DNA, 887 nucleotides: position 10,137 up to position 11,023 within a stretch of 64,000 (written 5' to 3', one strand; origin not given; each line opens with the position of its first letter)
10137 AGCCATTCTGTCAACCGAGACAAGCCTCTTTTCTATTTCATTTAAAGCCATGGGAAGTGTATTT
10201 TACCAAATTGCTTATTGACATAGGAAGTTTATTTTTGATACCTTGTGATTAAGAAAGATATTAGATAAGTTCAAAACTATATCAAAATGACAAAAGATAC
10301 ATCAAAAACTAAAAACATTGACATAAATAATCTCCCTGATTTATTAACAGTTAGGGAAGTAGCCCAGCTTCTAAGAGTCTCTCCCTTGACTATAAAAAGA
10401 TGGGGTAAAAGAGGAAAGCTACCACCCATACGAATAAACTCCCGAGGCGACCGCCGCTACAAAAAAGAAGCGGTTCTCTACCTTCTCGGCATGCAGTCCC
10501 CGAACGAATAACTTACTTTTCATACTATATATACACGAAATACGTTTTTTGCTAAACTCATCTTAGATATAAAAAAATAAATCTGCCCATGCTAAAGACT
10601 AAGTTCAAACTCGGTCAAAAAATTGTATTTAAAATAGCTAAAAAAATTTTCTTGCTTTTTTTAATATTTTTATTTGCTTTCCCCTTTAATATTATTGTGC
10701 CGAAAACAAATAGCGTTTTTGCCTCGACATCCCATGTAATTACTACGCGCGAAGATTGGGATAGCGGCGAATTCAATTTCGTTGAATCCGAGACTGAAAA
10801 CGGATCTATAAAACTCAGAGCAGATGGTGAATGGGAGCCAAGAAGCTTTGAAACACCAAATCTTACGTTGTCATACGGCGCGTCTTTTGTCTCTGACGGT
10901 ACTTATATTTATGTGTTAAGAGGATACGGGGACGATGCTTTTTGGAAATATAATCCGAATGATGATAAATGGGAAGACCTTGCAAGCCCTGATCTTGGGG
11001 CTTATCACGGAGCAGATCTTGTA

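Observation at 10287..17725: Giant Kelch-propeller/Fn3 surface protein with large internal duplication, preceded by an excisionase-type HTH gene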

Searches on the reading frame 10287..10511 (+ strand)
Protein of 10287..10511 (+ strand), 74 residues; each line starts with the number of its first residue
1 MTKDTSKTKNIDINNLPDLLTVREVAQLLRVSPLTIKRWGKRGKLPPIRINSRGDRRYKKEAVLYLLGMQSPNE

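Call 6: search_protein_families(library=pfam, proteins=[window:10287-10511:+], max_evalue=0.1)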
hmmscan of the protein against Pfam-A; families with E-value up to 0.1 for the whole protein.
window:10287-10511:+ (74 aa): 6 families
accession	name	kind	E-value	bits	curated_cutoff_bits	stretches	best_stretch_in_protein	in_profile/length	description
PF12728.13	HTH_17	-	4.9e-11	43.2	27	1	19-65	1-45/51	Helix-turn-helix domain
PF13411.12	MerR_1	-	3.1e-10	40.4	21.6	1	21-68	2-48/69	MerR HTH family regulatory protein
PF00376.29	MerR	-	1.9e-08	34.4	28.2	1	21-58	1-38/38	MerR family regulatory protein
PF13542.12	HTH_Tnp_ISL3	-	0.0071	16.2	27.4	1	21-39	28-46/51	Helix-turn-helix domain of transposase family ISL3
PF13384.12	HTH_23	-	0.014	15.6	24.6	1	19-39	17-37/50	Homeodomain-like domain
PF20038.5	HTH_59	-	0.074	13.5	27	1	16-49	4-39/66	Helix-turn-helix domain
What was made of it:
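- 10287..10511 (+): BldC-like / excisionase-type HTH gene (74 aa). Conserved housekeeping neighbour, not part of the cassette. HTH_17 4.9e-11, MerR_1 (call 6).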

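Call 45: find_homologous_proteins(query=window:10287-10511:+, max_evalue=0.00001)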
Query window:10287-10511:+ (74 aa): 6330 proteins with E <= 0.00001 among 6331 candidates; the best 120 are listed.
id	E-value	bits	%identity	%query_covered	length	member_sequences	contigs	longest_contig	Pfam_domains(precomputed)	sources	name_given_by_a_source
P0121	5.1e-41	155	100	100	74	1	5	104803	PF12728.14,PF00376.30,PF13411.13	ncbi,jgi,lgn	-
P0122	6.6e-40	151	97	100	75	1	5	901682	PF12728.14,PF00376.30,PF13411.13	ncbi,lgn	-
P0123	2.3e-33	130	88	97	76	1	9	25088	PF12728.14,PF00376.30,PF13411.13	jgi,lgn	-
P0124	3.6e-33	130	89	95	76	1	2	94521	PF12728.14,PF00376.30,PF13411.13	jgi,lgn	-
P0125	3.7e-33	130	86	97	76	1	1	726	PF12728.14,PF00376.30,PF13411.13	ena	-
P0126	1.7e-32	128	-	-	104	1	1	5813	PF12728.14,PF00376.30,PF13411.13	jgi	-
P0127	1.8e-32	128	85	96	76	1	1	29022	PF12728.14,PF00376.30,PF13411.13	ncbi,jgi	-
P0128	4.3e-32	126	82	99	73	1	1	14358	PF12728.14,PF00376.30,PF13411.13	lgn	-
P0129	5.3e-32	126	89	89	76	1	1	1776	PF12728.14,PF00376.30,PF13411.13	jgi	jgi:excisionase family DNA binding protein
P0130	8.6e-32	125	85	96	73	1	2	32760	PF12728.14,PF00376.30,PF13411.13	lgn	-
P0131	2.4e-31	124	65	96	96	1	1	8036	PF12728.14,PF00376.30,PF13411.13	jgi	-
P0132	2.8e-31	124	89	89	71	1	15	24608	PF12728.14,PF00376.30,PF13411.13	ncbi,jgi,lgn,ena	-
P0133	6.0e-31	123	88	91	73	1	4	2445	PF12728.14,PF00376.30,PF13411.13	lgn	-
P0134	7.0e-31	123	83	100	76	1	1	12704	PF12728.14,PF00376.30,PF13411.13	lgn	-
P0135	9.6e-31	122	89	89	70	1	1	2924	PF12728.14,PF00376.30,PF13411.13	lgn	-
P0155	4.5e-30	120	87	91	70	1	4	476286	PF12728.14,PF00376.30,PF13411.13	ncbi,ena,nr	ncbi:MAG TPA: helix-turn-helix domain-containing protein [Candidatus Levybacteria bacterium]|nr:heli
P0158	4.7e-30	120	90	85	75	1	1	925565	PF12728.14,PF00376.30,PF13411.13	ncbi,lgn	-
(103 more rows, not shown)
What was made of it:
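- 10287..10511 (+): More than 6,300 homolog clusters, top 120 at 78-97% identity (call 45).
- On Excisionase / recombination directionality factor, for the HTH: 78-97% identity across candidate phyla (call 45).
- It is conserved at 78-97% across Levy-, Woese- and Gottesmanbacteria (call 45).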

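Call 46: find_encoding_contigs(protein=P0122, flank=9000, max_places=3)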
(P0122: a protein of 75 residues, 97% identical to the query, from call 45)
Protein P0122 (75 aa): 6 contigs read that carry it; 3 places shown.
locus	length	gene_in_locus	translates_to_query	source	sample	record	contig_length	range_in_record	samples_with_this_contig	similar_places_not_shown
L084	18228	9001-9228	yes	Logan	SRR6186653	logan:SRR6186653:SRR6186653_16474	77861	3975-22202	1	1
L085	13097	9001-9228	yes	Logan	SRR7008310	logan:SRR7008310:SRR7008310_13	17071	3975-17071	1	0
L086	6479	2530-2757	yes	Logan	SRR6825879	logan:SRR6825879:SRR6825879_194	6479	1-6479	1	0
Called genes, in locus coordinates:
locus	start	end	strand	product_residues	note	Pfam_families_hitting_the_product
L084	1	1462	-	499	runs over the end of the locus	-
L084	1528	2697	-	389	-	PF08308:PEGA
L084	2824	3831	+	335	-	PF00022:Actin (weak), PF06723:MreB_Mbl, PF00012:HSP70 (weak), PF14450:FtsA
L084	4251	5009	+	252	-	PF03808:Glyco_tran_WecG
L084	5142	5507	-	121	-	-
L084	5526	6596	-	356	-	PF00348:polyprenyl_synt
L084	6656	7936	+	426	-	PF01255:Prenyltransf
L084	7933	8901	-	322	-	-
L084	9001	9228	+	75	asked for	PF12728:HTH_17, PF00376:MerR, PF13411:MerR_1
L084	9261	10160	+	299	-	PF14402:7TM_transglut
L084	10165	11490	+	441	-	PF14397:ATPgrasp_ST, PF02655:ATP-grasp_3 (faint), PF08443:RimK (faint), PF05618:RimB-like (faint)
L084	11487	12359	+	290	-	PF02750:Synapsin_C (weak), PF08443:RimK, PF02222:ATP-grasp (faint), PF02955:GSH-S_ATP, PF07478:Dala_Dala_lig_C (faint)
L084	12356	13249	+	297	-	PF02655:ATP-grasp_3 (weak), PF02955:GSH-S_ATP, PF08443:RimK, PF14397:ATPgrasp_ST (faint), PF07478:Dala_Dala_lig_C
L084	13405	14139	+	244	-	-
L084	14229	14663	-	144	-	PF16320:Ribosomal_L12_N, PF00542:Ribosomal_L12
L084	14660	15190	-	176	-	PF00466:Ribosomal_L10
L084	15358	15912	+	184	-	-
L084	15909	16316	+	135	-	-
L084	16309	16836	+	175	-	-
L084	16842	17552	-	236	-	PF00687:Ribosomal_L1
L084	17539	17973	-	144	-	PF03946:Ribosomal_L11_N, PF00298:Ribosomal_L11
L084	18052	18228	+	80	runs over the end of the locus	-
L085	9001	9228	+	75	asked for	PF12728:HTH_17, PF00376:MerR, PF13411:MerR_1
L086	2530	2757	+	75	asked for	PF12728:HTH_17, PF00376:MerR, PF13411:MerR_1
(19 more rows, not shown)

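Call 47: find_encoding_contigs(protein=P0155, flank=9000, max_places=2)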
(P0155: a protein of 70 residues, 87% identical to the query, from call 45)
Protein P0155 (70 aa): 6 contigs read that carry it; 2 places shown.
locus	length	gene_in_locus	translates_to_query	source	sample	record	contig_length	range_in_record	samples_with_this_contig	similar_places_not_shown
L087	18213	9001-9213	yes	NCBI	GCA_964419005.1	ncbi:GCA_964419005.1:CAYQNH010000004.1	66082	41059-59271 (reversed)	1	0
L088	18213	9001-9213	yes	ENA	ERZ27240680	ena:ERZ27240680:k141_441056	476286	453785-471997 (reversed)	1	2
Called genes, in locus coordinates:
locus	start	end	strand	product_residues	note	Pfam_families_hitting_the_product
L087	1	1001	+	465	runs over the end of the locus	PF00006:ATP-synt_ab, PF22919:ATP-synt_VA_C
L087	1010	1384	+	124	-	PF02823:ATP-synt_DE_N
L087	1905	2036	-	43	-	-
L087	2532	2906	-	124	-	-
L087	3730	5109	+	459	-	PF01566:Nramp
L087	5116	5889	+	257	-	PF02673:BacA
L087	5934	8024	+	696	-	-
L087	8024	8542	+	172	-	-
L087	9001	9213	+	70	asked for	PF12728:HTH_17, PF00376:MerR, PF13411:MerR_1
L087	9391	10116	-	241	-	PF03808:Glyco_tran_WecG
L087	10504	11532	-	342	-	PF00022:Actin (faint), PF06723:MreB_Mbl, PF00012:HSP70 (weak), PF14450:FtsA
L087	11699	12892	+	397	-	PF08308:PEGA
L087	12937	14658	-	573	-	PF01590:GAF (faint), PF13185:GAF_2 (faint), PF00512:HisKA, PF02518:HATPase_c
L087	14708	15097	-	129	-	PF00072:Response_reg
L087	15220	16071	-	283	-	PF00753:Lactamase_B (weak)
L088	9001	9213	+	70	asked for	PF12728:HTH_17, PF00376:MerR, PF13411:MerR_1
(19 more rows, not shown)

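Call 48: find_encoding_contigs(protein=P0158, flank=9000, max_places=2)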
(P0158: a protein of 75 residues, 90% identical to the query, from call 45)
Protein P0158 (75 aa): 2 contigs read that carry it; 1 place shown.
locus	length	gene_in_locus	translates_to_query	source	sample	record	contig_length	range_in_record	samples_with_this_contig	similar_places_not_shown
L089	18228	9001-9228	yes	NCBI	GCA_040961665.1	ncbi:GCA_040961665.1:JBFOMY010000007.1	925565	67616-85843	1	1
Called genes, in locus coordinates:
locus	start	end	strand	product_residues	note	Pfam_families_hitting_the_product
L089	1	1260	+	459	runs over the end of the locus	PF02874:ATP-synt_ab_N (weak), PF00006:ATP-synt_ab, PF22919:ATP-synt_VA_C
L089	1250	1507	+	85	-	PF02823:ATP-synt_DE_N (weak)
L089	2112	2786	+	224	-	PF00590:TP_methylase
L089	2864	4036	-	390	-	PF08308:PEGA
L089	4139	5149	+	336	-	PF00012:HSP70 (faint), PF00022:Actin (weak), PF06723:MreB_Mbl, PF14450:FtsA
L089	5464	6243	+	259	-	PF03808:Glyco_tran_WecG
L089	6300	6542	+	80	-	-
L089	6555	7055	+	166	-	PF00293:NUDIX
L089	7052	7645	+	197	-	-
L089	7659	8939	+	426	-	PF01255:Prenyltransf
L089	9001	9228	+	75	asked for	PF12728:HTH_17, PF13411:MerR_1, PF00376:MerR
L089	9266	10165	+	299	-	PF14402:7TM_transglut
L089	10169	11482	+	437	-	PF14397:ATPgrasp_ST, PF02655:ATP-grasp_3 (faint), PF08443:RimK (faint), PF05618:RimB-like (faint)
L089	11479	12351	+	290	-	PF08443:RimK, PF02222:ATP-grasp, PF02955:GSH-S_ATP, PF14398:ATPgrasp_YheCD (faint), PF07478:Dala_Dala_lig_C (faint)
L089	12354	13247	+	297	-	PF02222:ATP-grasp (weak), PF02655:ATP-grasp_3 (weak), PF02955:GSH-S_ATP, PF08443:RimK, PF14397:ATPgrasp_ST (faint), PF07478:Dala_Dala_lig_C (weak)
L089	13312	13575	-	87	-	-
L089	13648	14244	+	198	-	PF13489:Methyltransf_23, PF05175:MTS (weak), PF13847:Methyltransf_31, PF08241:Methyltransf_11, PF08242:Methyltransf_12, PF13649:Methyltransf_25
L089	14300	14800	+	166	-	-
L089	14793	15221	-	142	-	PF16320:Ribosomal_L12_N, PF00542:Ribosomal_L12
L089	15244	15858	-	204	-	PF00466:Ribosomal_L10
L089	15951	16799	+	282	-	-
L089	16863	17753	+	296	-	-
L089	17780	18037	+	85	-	-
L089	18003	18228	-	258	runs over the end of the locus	PF00687:Ribosomal_L1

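Call 54: search_protein_families(library=ncbifam, proteins=[window:10287-10511:+], max_evalue=0.001)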
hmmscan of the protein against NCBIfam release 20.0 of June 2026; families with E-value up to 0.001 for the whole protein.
window:10287-10511:+ (74 aa): 4 families
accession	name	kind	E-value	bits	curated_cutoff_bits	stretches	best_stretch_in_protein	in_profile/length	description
NF033787.1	HTH_BldC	subfamily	5.4e-12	45.4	77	1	19-67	2-49/49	BldC family transcriptional regulator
TIGR01764.1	excise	domain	1.6e-07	31.6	28.8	1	19-63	1-43/49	excisionase family DNA-binding protein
NF033518.0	transpos_IS607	equivalog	4e-05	23.2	110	1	24-73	2-50/187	IS607 family transposase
NF047737.1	antiphage_MADS1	equivalog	0.00027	21.1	80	1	18-60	2-42/49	methylation-associated defense system helix-turn-helix domain-containing protein MAD1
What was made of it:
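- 10287..10511 (+): TIGR01764 31.6 bits > cut-off 28.8; HTH_BldC 45.4 bits < cut-off 77 (call 54).
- Checked: The HTH matches HTH_17 (4.9e-11), MerR_1, and TIGR01764 'excise' above its cut-off (calls 6, 54).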

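Call 72: search_solved_structures(query=window:10287-10511:+, max_evalue=0.01)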
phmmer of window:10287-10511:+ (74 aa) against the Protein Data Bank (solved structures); distinct sequences matched with E-value up to 0.01: 3.
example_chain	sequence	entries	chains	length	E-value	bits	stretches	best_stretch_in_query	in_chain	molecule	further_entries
6amk_A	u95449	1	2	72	1.7e-08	37.4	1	17-67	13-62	Putative DNA-binding protein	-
6ama_A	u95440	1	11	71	5.8e-08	35.8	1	18-67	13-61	Putative DNA-binding protein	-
3gpv_A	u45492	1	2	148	0.0078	19.5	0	20-66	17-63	Transcriptional regulator, MerR family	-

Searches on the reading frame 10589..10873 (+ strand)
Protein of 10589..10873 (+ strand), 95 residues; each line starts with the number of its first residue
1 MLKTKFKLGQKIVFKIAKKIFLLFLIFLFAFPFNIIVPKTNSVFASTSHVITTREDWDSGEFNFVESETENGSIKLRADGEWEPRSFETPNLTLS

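Call 16: search_protein_families(library=pfam, proteins=[window:10589-10873:+], max_evalue=1)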
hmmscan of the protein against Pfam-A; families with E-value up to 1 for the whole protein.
seq(95 aa): 0 families
